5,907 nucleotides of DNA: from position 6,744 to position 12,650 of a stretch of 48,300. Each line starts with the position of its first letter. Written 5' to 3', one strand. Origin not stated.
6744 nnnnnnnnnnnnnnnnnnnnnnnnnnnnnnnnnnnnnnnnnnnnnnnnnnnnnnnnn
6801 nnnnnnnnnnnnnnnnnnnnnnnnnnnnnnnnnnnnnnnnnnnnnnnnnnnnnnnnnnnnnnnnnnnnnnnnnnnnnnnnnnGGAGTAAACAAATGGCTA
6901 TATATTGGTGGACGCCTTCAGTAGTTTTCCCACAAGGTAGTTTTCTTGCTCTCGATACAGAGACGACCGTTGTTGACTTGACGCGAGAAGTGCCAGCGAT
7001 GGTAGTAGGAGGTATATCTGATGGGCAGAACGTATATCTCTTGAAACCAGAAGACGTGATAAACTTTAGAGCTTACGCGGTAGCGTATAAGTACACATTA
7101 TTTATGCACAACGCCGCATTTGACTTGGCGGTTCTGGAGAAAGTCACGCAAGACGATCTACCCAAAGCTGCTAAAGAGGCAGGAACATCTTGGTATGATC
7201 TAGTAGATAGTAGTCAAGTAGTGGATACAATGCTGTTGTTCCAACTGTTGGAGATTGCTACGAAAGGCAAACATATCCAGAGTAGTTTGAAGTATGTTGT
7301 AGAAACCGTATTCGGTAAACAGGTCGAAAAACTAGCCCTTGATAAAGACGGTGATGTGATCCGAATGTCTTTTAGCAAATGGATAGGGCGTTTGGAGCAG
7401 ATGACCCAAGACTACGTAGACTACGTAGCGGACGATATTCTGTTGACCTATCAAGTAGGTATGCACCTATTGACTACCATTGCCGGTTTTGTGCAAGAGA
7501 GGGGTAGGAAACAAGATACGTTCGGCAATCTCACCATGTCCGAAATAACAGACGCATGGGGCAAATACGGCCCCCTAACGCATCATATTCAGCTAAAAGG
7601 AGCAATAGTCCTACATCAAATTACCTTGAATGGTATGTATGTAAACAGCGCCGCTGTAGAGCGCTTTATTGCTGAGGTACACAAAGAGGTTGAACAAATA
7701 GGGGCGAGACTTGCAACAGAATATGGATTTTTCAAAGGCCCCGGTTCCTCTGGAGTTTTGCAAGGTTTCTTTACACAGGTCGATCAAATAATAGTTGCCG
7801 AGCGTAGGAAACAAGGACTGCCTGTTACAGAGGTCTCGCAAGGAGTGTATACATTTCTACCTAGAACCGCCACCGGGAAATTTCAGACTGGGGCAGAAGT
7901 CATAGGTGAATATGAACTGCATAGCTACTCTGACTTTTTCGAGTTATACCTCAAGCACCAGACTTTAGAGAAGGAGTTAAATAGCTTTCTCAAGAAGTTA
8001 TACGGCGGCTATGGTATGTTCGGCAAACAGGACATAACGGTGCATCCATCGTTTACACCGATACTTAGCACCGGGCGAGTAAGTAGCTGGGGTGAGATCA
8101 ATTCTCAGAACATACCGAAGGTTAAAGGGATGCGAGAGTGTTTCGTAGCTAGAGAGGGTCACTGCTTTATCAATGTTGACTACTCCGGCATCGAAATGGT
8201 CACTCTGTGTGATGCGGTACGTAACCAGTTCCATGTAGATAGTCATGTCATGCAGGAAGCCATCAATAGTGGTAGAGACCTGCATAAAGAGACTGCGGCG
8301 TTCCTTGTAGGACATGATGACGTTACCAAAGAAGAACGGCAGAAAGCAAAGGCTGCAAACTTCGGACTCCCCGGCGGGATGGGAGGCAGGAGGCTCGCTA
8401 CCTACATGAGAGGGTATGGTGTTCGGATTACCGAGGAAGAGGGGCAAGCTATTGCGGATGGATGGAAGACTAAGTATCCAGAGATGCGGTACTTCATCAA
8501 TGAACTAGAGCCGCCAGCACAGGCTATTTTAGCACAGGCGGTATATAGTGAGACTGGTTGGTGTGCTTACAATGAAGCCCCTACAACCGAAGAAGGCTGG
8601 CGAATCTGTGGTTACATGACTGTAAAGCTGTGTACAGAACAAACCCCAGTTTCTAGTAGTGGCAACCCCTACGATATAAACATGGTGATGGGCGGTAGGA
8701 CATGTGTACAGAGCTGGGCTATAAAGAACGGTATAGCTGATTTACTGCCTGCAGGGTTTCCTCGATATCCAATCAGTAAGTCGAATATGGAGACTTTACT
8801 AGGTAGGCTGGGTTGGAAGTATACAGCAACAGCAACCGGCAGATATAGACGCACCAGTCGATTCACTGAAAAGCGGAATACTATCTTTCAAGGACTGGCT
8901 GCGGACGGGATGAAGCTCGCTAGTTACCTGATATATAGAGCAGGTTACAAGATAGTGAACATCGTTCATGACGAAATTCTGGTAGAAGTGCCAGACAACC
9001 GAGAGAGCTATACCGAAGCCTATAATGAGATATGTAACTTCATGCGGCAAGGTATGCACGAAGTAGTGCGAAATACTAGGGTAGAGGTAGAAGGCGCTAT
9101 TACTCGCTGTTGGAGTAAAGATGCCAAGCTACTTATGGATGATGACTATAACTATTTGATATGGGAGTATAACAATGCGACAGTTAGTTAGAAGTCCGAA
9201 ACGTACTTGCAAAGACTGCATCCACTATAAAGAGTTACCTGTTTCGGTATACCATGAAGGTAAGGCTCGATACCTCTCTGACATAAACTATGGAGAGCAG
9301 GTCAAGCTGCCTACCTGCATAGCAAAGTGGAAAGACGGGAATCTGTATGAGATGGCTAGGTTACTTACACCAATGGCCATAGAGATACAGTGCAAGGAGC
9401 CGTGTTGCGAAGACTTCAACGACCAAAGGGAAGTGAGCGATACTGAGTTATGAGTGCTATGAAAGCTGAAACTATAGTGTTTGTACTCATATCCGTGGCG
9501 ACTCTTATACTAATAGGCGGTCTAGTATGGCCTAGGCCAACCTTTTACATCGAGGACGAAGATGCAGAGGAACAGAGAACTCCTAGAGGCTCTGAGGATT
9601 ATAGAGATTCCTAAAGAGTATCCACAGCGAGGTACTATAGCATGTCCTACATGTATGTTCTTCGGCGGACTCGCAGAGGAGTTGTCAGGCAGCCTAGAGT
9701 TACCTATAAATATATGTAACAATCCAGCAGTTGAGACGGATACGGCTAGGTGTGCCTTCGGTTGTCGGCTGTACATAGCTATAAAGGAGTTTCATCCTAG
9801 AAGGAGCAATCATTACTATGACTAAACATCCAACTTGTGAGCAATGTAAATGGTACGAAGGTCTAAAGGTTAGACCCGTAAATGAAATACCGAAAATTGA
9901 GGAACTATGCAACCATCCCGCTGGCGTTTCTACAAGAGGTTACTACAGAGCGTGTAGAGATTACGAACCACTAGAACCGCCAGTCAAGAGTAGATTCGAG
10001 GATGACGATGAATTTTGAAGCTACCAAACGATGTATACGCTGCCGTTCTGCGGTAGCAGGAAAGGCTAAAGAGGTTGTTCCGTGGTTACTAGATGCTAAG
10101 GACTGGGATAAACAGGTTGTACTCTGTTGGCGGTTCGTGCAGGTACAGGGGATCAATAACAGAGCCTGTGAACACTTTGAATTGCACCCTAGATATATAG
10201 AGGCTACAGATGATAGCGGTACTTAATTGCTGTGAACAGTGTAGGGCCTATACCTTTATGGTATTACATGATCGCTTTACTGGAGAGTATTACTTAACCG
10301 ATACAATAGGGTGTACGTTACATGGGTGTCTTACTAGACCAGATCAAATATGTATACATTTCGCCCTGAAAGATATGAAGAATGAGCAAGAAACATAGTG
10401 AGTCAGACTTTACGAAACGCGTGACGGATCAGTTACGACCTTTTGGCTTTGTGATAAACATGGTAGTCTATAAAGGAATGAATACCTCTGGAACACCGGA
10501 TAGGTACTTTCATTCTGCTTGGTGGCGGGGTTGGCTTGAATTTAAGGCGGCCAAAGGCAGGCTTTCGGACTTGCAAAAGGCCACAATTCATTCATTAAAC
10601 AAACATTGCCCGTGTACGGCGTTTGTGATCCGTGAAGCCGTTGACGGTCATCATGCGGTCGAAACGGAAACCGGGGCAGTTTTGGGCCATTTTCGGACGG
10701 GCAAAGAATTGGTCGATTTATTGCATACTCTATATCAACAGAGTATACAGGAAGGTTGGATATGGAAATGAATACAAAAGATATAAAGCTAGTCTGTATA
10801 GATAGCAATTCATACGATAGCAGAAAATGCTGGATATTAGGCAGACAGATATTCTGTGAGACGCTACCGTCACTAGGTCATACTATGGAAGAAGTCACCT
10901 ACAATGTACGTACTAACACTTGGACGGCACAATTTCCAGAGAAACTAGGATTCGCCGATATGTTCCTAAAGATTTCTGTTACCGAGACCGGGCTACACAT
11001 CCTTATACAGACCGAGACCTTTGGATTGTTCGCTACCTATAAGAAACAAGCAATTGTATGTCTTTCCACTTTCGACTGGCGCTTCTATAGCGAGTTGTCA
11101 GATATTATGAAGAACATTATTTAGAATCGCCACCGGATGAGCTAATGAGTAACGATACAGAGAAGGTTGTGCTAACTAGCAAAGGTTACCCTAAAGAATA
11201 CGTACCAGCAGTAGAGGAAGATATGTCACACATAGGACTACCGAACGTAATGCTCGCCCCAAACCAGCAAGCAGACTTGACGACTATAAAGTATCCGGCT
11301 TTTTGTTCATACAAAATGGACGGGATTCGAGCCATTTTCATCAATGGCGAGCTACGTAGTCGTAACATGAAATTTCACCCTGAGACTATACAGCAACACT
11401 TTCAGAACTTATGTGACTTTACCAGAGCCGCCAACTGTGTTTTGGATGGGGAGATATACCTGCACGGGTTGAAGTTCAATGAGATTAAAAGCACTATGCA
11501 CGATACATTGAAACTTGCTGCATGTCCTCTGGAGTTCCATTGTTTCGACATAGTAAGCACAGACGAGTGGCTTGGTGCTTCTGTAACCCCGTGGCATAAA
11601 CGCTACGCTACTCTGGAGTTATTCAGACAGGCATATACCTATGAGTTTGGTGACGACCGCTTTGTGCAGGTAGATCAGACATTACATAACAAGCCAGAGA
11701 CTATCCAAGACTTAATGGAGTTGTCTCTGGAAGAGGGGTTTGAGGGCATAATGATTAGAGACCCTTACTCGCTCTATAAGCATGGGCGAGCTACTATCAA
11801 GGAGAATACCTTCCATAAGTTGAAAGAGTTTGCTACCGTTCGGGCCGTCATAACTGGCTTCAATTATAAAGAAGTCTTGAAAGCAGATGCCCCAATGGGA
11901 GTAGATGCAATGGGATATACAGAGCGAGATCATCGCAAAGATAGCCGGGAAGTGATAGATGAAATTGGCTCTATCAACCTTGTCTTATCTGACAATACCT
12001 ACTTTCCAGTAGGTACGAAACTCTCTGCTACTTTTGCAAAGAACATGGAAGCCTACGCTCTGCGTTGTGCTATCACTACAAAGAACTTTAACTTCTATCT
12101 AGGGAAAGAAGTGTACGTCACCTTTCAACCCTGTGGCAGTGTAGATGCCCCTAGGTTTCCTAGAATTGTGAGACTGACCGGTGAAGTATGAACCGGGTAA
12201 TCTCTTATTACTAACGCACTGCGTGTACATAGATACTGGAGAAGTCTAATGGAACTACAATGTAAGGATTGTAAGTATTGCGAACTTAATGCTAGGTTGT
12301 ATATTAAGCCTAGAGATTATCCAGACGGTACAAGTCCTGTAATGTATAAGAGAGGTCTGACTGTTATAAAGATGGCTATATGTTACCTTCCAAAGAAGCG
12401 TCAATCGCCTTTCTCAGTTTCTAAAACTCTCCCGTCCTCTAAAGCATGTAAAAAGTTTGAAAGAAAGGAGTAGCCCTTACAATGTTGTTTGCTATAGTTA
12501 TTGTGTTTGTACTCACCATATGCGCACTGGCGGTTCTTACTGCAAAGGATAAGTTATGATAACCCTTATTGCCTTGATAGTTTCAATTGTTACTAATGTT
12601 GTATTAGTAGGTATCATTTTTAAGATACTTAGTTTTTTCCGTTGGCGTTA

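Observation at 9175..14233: Lineage-specific expansion of a small four-Cys (CxxC ... C ... C) protein family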

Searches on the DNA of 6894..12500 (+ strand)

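Call 3: search_dna_similar(query=window:6894-12500:+, collection=phages, mode=near, max_rows=20)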
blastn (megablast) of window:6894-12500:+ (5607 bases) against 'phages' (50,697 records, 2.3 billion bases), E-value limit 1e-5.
No match.
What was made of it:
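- Tried and rejected: Megablast of the polA-ligase region against GenBank phages found no match (call 3).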

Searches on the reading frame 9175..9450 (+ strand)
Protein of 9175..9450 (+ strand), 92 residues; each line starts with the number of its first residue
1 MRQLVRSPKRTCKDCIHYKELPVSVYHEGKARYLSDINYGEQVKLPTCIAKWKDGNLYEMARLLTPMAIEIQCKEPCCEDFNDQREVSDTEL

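Call 5: search_protein_families(library=pfam, max_evalue=1, proteins=[window:9175-9450:+])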
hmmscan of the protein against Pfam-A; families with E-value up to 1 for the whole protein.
window:9175-9450:+ (92 aa): 0 families

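Call 6: search_protein_families(library=phrogs, max_evalue=1, proteins=[window:9175-9450:+])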
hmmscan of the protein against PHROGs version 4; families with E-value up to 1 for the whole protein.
window:9175-9450:+ (92 aa): 0 families

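Call 77: search_dna_similar(query=window:9175-9450:+, collection=phages, mode=protein, max_evalue=10, max_rows=8)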
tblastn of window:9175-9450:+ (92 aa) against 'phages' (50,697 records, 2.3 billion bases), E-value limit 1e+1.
Records with a match: 8; places in all: 8; records where one place covers at least 80% of the query: 0.
Best place of each record, by identity: <60% 8.
By first word of the organism name: Listeria 5; Pseudomonas 2; Lysinibacillus 1.
By host as written in the record: - 4; Pseudomonas putida var. Manila 2; Lysinibacillus sphaericus C3-41 1; Listeria 1.
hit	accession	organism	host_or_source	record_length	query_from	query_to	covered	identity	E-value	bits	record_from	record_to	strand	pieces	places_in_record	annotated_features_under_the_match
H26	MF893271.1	Lysinibacillus phage vB_LspM-01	Lysinibacillus sphaericus C3-41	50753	3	41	42%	45.7%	7e+0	31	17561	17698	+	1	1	hypothetical protein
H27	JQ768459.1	Pseudomonas phage Lu11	Pseudomonas putida var. Manila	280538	6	68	68%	25.3%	7e+0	31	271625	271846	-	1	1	promoter | hypothetical protein (x2)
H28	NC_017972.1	Pseudomonas phage Lu11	Pseudomonas putida var. Manila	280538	6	68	68%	25.3%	7e+0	31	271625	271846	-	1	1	promoter | hypothetical protein (x2)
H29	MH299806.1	Listeria phage LP-KV022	Listeria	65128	23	56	37%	41.7%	9e-1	33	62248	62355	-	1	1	hypothetical protein (x2)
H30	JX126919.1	Listeria phage LP-110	-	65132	23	56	37%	41.7%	9e-1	33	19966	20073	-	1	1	hypothetical protein (x2)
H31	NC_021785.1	Listeria phage LP-110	-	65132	23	56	37%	41.7%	9e-1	33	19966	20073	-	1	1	hypothetical protein (x2)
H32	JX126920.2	Listeria phage LP-037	-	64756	23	56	37%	38.9%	3e+0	32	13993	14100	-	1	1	hypothetical protein (x2)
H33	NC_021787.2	Listeria phage LP-037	-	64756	23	56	37%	38.9%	3e+0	32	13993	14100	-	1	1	hypothetical protein (x2)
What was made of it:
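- Tried and rejected: tblastn of o1 against phages gave only noise (call 77).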

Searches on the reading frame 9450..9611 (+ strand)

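Call 5: search_protein_families(library=pfam, max_evalue=1, proteins=[window:9450-9611:+])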
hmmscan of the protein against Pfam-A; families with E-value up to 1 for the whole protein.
window:9450-9611:+ (54 aa): 0 families

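Call 6: search_protein_families(library=phrogs, max_evalue=1, proteins=[window:9450-9611:+])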
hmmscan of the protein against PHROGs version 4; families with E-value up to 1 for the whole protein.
window:9450-9611:+ (54 aa): 1 family
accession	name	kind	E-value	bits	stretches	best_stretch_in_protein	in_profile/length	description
phrog_7793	-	unknown function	0.21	12.6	1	4-27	1-24/47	-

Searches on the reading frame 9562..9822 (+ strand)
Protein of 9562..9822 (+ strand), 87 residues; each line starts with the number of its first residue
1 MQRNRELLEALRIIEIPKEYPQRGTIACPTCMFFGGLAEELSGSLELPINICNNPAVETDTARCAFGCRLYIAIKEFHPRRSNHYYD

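Call 5: search_protein_families(library=pfam, max_evalue=1, proteins=[window:9562-9822:+])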
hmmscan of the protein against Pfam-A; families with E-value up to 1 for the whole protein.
window:9562-9822:+ (87 aa): 1 family
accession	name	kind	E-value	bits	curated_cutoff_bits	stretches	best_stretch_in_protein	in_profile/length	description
PF21276.3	ZNF512_C2HC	-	0.14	12.3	27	1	22-32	10-20/38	Zinc finger protein 512, C2HC zinc finger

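Call 6: search_protein_families(library=phrogs, max_evalue=1, proteins=[window:9562-9822:+])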
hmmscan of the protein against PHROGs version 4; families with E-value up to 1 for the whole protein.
window:9562-9822:+ (87 aa): 0 families

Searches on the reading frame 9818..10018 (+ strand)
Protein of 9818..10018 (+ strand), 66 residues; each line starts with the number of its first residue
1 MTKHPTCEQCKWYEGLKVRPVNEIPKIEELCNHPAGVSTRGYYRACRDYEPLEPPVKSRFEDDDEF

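Call 5: search_protein_families(library=pfam, max_evalue=1, proteins=[window:9818-10015:+])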
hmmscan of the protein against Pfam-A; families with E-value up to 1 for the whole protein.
window:9818-10015:+ (66 aa): 0 families

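Call 6: search_protein_families(library=phrogs, max_evalue=1, proteins=[window:9818-10015:+])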
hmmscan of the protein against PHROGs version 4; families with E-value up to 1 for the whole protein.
window:9818-10015:+ (66 aa): 1 family
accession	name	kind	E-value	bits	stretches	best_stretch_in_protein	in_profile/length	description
phrog_1738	-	unknown function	0.2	12.9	1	5-53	16-58/77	-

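Call 11: find_encoding_contigs(protein=window:9818-10018:+, flank=3000, max_places=6)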
Protein window:9818-10018:+ (66 aa): 1 contig read that carries it; 1 place shown.
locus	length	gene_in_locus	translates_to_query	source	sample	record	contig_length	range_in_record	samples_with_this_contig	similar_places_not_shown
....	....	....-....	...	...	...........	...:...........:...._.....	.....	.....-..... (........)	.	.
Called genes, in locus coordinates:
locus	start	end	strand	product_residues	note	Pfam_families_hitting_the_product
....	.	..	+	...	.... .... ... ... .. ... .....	-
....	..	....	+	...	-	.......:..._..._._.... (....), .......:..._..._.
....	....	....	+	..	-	-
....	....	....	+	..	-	-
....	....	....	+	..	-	-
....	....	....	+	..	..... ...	-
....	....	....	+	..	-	-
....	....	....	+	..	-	-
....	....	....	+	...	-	-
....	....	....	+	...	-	-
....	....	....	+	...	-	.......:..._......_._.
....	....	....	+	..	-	-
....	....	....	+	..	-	-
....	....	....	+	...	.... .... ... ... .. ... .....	-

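Call 56: search_protein_families(library=ncbifam, alignment_id=A3, max_evalue=10)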
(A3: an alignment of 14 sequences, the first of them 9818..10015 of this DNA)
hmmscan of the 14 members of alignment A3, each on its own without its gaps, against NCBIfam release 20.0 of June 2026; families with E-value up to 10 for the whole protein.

A. member 1, window:9818-10015:+ (66 aa): 0 families

B. families by the number of members that match (of 14 scanned): 4 families
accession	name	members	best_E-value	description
NF033683.1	di_4Fe-4S_YfhL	1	0.072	YfhL family 4Fe-4S dicluster ferredoxin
TIGR04132.1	intra_fol_E_lig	1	0.15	putative folate metabolism gamma-glutamate ligase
TIGR03655.1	anti_R_Lar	1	0.28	Lar family restriction alleviation protein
TIGR03963.1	rSAM_QueE_Clost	1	9.3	putative 7-carboxy-7-deazaguanine synthase QueE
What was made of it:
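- Closest known: Bacterial-type ferredoxin [4Fe-4S] motif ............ Different: The best is YfhL at E 0.07 for one member (call 56).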

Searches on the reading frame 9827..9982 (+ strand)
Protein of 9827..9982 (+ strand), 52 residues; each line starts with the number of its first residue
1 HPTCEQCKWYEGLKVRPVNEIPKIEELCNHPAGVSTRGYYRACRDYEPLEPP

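Call 24: search_solved_structures(query=A2, max_evalue=10, show_alignments=3)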
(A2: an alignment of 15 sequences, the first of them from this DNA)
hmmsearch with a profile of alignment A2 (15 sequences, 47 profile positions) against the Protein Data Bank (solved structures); distinct sequences matched with E-value up to 10: 1.
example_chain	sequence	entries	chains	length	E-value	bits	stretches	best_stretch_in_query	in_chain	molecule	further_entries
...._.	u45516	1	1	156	0.95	12.9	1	9-44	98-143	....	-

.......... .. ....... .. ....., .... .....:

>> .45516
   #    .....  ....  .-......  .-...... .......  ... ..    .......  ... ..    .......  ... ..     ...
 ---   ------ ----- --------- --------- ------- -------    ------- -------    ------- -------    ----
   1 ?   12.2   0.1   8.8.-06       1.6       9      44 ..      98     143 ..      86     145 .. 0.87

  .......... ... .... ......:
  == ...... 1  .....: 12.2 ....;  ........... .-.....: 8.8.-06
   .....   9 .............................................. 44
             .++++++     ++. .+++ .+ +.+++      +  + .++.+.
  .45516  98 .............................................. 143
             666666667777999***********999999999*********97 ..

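Call 25: search_protein_families(library=pfam, alignment_id=A2, max_evalue=10)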
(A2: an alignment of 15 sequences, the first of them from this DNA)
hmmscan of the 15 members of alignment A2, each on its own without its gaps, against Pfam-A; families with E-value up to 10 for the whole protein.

A. member 1, seq(52 aa): 0 families

B. families by the number of members that match (of 15 scanned): 0 families
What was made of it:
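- On WhiB-like (Wbl): No Pfam or NCBIfam hit (calls 5, 25, 56).
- There are no hits to any nucleic-acid-binding zinc-finger family (calls 5, 25, 56).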

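Call 26: find_homologous_proteins(query=A2, max_evalue=10)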
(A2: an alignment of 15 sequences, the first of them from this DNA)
Query A2 (15 sequences) (52 aa, profile of the alignment): 9 proteins with E <= 10 among 26 candidates.
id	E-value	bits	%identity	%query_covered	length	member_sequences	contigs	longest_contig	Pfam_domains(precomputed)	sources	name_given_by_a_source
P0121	5.9e-9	54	-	-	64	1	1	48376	-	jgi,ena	-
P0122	5.1e-8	51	67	12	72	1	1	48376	-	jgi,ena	-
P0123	5.5e-8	51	100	100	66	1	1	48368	-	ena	-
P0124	6.5e-8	50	-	-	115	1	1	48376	-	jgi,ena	-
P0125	2.3e-7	49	-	-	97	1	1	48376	-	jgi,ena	-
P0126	2.5e-7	48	-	-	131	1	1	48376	-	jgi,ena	-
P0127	1.2e-6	46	-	-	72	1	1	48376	-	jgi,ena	-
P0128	3.4e-4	38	50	19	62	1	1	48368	-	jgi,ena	-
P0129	4.8e-4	38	63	15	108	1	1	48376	-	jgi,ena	-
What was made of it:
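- Tried and rejected: A word-indexed search with the 15-sequence profile returned only the query members (call 26).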

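Call 39: predict_structure(alignment_id=A4)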
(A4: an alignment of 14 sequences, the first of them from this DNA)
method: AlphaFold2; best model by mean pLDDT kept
length: 52 residues; sequences in the alignment: 14
mean_pLDDT: 45.5   pTM: 0.17
mean pLDDT of the five models: 45.5, 44.7, 42.3, 41.8, 37.8
residues with pLDDT >= 90: 0; 70-90: 0; 50-70: 7; < 50: 45
segments of 3 or more residues with pLDDT < 50: 1-6, 8-18, 22-42, 49-52
pLDDT, mean of each block of 10 residues (from residue 1): 47 46 47 41 48 40
secondary structure, 60 per line:
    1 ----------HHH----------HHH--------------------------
elements in order:

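Call 40: search_protein_representatives(alignment_id=A4)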
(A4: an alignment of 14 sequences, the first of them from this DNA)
Query: 14 sequences, 52 profile positions. Proteins with E-value up to 0.001 (for the whole library): 12; up to 1e-10: 3; up to 1e-30: 0. The best 12 are listed.
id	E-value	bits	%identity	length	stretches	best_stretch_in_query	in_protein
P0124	2.4e-11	59.8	-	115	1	1-49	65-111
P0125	4.3e-11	59.0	-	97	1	2-51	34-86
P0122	6.4e-11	58.4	-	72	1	1-51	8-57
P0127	1.6e-10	57.2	-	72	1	2-51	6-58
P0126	3.3e-10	56.1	-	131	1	1-51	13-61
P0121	5.3e-09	52.3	-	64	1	1-50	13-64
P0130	3.7e-08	49.6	-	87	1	2-51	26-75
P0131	5.3e-08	49.1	-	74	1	3-51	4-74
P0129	3.9e-06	43.1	-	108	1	1-51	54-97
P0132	9.0e-05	38.7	-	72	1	1-51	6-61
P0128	1.4e-04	38.1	-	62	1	2-52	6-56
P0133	4.6e-04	36.5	-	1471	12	33-51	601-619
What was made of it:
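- No homologues are available to show purifying selection (calls 26, 40).
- Tried and rejected: Exhaustive HMMER of the 14-sequence profile against 1.84 billion representatives returned only training members plus one repetitive 1471-aa protein (call 40).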

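Call 70: predict_structure(alignment_id=A7)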
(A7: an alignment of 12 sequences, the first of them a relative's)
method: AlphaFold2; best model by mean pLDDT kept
length: 64 residues; sequences in the alignment: 12
mean_pLDDT: 45.8   pTM: 0.22
mean pLDDT of the five models: 45.8, 44.7, 43.1, 41.9, 37.7
residues with pLDDT >= 90: 0; 70-90: 0; 50-70: 27; < 50: 37
segments of 3 or more residues with pLDDT < 50: 1-13, 26-39, 48-55
pLDDT, mean of each block of 10 residues (from residue 1): 32 49 47 46 51 48 50
secondary structure, 60 per line:
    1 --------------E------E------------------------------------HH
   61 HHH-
elements in order: H59-63
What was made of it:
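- On Zinc ribbon / treble clef (fold level): AlphaFold2 with the family alignment gave mean pLDDT 45.5 and 45.8 (calls 39, 70).
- Both AlphaFold2 runs gave pLDDT about 45 (calls 39, 70), so no fold or Cys clustering could be verified.
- Tried and rejected: Fold search was therefore not attempted, because it would be meaningless (calls 39, 70).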

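Call 74: search_protein_families(library=phrogs, max_evalue=1, proteins=[P0121, P0122, P0127, P0125, P0124, P0126, P0129])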
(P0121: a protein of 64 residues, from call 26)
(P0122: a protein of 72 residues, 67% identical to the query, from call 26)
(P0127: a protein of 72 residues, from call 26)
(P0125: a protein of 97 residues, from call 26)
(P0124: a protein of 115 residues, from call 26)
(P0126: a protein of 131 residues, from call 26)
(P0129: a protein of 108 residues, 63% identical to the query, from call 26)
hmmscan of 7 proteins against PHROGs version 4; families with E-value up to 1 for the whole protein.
P0121 (64 aa): 0 families

P0122 (72 aa): 0 families

P0127 (72 aa): 0 families

P0125 (97 aa): 0 families

P0124 (115 aa): 0 families

P0126 (131 aa): 8 families
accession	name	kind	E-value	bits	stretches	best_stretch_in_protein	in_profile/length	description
phrog_6504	-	unknown function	1.9e-07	32.1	1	79-130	5-59/61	-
phrog_14328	-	unknown function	6.5e-05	24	1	77-125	73-120/141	-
phrog_15427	-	DNA, RNA and nucleotide metabolism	0.0041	17.8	1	56-128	7-74/270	endonuclease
phrog_16376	-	unknown function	0.021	15.9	1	83-116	16-46/56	-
phrog_13474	-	unknown function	0.08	14.3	1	81-116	33-67/73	-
phrog_28447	-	unknown function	0.082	14.1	1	32-91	21-73/83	-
phrog_10675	-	unknown function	0.11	13.8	1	81-117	5-43/98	-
phrog_24294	-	unknown function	0.21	12.8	1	95-129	1-33/86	-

P0129 (108 aa): 0 families

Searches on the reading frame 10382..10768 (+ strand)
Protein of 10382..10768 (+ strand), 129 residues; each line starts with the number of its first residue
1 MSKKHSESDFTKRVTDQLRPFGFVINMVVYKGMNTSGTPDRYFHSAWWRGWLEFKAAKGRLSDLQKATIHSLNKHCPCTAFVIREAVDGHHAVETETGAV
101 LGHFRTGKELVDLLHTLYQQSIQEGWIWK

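Call 5: search_protein_families(library=pfam, max_evalue=1, proteins=[window:10382-10768:+])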
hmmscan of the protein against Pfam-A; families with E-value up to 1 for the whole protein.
window:10382-10768:+ (129 aa): 2 families
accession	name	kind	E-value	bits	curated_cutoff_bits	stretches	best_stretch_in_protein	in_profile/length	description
PF08774.17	VRR_NUC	-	0.0071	16.8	23.8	1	51-80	81-109/116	VRR-NUC domain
PF19628.4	DUF6132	-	0.062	13.4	23.2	1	27-52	21-44/60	Family of unknown function (DUF6132)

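Call 6: search_protein_families(library=phrogs, max_evalue=1, proteins=[window:10382-10768:+])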
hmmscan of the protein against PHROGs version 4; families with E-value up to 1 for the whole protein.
window:10382-10768:+ (129 aa): 4 families
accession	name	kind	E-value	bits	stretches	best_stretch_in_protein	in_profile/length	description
phrog_93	-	DNA, RNA and nucleotide metabolism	8.6e-07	29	1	2-93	349-438/613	endonuclease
phrog_824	-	unknown function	0.078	13.8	1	36-73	112-152/265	-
phrog_5702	-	DNA, RNA and nucleotide metabolism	0.083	13.9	1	51-94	22-64/70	Holliday junction resolvase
phrog_21068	-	unknown function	0.22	12.9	1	86-124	26-65/94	-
